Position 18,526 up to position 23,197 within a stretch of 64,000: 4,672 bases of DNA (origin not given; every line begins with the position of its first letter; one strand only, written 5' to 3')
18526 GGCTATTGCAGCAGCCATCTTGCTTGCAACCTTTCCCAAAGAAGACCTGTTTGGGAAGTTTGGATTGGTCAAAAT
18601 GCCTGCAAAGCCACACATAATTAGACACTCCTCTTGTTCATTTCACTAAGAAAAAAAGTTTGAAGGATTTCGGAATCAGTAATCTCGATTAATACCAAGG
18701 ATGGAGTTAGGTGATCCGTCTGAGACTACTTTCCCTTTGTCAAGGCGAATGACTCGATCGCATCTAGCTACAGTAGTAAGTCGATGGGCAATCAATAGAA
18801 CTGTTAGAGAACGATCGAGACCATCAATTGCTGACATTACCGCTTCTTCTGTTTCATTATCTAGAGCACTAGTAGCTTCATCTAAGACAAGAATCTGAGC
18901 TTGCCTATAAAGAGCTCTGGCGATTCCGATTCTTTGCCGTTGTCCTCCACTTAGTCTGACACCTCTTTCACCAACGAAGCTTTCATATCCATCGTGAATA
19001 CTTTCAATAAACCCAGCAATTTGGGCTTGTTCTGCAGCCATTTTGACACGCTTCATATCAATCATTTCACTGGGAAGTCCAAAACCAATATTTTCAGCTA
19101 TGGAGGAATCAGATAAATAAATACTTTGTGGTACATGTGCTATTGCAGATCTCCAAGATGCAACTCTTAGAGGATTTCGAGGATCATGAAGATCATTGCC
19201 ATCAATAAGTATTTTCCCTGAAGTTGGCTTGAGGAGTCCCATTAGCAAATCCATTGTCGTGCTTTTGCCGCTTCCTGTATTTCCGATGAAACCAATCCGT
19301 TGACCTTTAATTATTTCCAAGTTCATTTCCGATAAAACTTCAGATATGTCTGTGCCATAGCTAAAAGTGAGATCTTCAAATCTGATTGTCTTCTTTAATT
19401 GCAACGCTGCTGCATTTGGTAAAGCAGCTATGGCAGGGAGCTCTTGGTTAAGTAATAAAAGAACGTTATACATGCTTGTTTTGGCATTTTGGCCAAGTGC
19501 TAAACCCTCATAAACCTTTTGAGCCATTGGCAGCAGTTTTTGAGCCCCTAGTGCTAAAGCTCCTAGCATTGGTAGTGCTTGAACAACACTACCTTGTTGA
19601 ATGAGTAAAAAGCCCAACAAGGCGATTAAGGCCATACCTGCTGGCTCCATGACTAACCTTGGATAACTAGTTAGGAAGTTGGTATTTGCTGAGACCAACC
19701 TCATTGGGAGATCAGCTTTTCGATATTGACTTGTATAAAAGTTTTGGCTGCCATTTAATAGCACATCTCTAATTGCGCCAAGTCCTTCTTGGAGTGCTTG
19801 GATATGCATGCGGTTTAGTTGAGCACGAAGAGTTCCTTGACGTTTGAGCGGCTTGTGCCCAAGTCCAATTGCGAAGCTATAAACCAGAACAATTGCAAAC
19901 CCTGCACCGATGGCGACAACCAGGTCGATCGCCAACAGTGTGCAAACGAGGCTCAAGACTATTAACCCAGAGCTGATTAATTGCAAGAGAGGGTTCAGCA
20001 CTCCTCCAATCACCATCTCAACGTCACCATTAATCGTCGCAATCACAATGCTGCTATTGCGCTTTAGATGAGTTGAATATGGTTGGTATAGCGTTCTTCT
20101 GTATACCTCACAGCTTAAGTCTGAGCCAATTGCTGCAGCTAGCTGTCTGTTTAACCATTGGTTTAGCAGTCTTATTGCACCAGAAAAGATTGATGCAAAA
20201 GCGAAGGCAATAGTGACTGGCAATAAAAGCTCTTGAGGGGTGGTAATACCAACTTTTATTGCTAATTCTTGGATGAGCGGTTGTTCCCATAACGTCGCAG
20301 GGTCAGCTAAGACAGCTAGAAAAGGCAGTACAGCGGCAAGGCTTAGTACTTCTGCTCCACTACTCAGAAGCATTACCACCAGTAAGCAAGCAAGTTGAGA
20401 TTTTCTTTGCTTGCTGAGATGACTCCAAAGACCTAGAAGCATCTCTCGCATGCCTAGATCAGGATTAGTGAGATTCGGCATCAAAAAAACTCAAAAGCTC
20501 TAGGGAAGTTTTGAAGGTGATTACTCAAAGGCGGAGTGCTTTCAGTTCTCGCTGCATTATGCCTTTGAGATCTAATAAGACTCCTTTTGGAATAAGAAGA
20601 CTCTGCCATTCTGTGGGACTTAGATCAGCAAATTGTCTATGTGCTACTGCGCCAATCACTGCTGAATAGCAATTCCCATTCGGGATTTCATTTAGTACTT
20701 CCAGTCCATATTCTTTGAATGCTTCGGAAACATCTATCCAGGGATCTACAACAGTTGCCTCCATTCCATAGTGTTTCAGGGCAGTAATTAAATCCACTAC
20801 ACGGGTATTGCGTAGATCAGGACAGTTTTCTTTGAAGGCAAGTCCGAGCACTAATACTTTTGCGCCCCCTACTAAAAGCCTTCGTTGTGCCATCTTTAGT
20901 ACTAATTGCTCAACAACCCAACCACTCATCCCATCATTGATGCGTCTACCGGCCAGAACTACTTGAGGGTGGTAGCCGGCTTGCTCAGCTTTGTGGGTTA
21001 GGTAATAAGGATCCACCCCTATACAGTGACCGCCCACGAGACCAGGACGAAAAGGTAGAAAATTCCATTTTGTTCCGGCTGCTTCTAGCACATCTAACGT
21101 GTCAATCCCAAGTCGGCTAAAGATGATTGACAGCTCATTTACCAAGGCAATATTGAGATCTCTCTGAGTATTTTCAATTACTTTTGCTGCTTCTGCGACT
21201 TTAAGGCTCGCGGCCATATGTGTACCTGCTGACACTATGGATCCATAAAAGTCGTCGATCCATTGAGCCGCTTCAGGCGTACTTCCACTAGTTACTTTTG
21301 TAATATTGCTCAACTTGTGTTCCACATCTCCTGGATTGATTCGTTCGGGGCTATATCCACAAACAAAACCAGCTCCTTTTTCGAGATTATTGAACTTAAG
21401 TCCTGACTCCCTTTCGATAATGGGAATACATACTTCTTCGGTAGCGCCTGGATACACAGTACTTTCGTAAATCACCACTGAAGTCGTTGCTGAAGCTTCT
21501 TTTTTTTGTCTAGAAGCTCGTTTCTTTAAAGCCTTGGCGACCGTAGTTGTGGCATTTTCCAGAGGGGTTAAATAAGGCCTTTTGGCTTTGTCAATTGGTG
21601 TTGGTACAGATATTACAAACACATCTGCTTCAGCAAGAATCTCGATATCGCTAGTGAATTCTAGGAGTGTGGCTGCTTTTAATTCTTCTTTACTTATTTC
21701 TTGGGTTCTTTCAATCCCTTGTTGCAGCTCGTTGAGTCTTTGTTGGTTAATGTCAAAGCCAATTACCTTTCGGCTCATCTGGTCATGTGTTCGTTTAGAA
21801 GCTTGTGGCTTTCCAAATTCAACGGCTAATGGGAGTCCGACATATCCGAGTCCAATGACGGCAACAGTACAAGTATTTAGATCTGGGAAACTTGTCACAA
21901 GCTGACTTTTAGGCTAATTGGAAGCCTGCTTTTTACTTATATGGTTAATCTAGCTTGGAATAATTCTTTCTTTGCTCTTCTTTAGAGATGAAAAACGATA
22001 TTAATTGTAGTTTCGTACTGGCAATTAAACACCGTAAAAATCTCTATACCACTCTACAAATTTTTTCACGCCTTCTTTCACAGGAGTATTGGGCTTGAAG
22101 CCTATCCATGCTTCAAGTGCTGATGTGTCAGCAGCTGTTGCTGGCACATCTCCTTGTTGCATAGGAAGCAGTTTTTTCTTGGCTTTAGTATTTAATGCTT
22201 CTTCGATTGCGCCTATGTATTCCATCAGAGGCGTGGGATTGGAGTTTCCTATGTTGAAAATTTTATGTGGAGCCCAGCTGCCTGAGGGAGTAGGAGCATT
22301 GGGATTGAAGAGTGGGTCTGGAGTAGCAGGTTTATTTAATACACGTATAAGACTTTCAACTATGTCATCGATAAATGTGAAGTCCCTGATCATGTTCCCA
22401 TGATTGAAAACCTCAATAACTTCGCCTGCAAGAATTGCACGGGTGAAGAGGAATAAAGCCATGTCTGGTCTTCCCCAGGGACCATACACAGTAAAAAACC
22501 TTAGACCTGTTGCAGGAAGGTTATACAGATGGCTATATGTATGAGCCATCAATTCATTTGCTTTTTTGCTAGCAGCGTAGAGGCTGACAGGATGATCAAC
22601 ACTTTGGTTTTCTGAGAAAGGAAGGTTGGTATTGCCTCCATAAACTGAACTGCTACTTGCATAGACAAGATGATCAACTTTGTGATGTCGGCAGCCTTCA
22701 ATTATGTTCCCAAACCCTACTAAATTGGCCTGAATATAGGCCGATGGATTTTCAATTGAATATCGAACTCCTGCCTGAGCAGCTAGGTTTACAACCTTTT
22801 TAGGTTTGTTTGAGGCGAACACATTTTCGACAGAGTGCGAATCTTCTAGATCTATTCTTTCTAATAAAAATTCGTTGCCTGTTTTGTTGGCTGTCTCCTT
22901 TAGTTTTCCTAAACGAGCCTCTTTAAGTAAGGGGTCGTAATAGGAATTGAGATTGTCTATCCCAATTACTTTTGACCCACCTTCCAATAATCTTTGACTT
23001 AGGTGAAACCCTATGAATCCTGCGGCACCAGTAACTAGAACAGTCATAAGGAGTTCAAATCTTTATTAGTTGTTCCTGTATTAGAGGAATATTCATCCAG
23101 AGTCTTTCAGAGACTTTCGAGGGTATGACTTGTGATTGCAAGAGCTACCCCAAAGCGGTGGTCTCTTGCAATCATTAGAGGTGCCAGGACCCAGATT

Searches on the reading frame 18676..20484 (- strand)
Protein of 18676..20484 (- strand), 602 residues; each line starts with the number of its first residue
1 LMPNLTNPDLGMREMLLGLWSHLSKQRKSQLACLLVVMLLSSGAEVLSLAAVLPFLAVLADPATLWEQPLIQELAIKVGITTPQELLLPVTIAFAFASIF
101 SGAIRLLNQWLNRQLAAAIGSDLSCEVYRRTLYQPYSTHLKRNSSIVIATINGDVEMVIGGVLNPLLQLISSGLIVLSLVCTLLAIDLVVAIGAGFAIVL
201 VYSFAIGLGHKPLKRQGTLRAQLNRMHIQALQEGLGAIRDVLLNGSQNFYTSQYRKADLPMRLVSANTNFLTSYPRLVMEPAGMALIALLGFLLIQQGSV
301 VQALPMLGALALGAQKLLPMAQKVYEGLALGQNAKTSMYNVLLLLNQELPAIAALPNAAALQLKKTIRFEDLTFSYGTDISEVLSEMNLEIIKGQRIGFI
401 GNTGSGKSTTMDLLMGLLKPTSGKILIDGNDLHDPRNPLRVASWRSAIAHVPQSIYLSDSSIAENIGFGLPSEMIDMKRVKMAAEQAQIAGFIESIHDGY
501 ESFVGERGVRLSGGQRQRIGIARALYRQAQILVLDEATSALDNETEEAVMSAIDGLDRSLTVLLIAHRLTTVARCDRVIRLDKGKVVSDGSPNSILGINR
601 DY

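Call 13: search_protein_families(library=pfam, proteins=[window:18676-20484:-], max_evalue=0.0001)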
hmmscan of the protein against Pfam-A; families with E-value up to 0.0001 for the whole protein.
window:18676-20484:- (602 aa): 3 families
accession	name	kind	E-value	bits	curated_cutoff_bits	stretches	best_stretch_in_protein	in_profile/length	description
PF00005.33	ABC_tran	-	1.2e-29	104.1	25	1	384-539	1-137/137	ABC transporter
PF00664.28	ABC_membrane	-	5.6e-08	33.2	28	1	74-300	37-257/274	ABC transporter transmembrane region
PF02463.25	SMC_N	-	7.8e-07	29.2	40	1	478-583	135-213/220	RecF/RecN/SMC N terminal domain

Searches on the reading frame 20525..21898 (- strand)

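Call 13: search_protein_families(library=pfam, proteins=[window:20525-21898:-], max_evalue=0.0001)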
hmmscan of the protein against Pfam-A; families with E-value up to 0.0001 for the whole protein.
window:20525-21898:- (457 aa): 3 families
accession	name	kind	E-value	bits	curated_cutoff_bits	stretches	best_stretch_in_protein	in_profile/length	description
PF03721.20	UDPG_MGDP_dh_N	-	6e-29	101.4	27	1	11-212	2-181/187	UDP-glucose/GDP-mannose dehydrogenase family, NAD binding domain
PF00984.24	UDPG_MGDP_dh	-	8.4e-25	87.1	25.4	1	234-322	2-93/94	UDP-glucose/GDP-mannose dehydrogenase family, central domain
PF03720.21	UDPG_MGDP_dh_C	-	2.8e-18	66.6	30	1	349-449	1-102/103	UDP-glucose/GDP-mannose dehydrogenase family, UDP binding domain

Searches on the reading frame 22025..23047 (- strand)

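Call 13: search_protein_families(library=pfam, proteins=[window:22025-23047:-], max_evalue=0.0001)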
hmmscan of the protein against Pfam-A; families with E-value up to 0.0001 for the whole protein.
window:22025-23047:- (340 aa): 7 families
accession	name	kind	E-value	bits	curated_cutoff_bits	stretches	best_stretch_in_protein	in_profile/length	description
PF01370.27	Epimerase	-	4.3e-55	187.2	20.9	1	3-243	1-231/240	NAD dependent epimerase/dehydratase family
PF16363.11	GDP_Man_Dehyd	-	4.8e-54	184.5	27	1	4-329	1-331/332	GDP-mannose 4,6 dehydratase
PF04321.23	RmlD_sub_bind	-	2.9e-18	66.4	27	1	1-242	1-202/287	RmlD substrate binding domain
PF01073.25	3Beta_HSD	-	9.9e-15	54.7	22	1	4-234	1-226/280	3-beta hydroxysteroid dehydrogenase/isomerase family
PF02719.21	Polysacc_synt_2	-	4e-12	46.4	20.2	1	3-231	1-211/293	Polysaccharide biosynthesis protein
PF07993.18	NAD_binding_4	-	1.5e-05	24.8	20.1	0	84-189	91-209/258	Male sterility protein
PF00106.31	adh_short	-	1.9e-05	24.7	26.6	0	2-111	2-111/195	short chain dehydrogenase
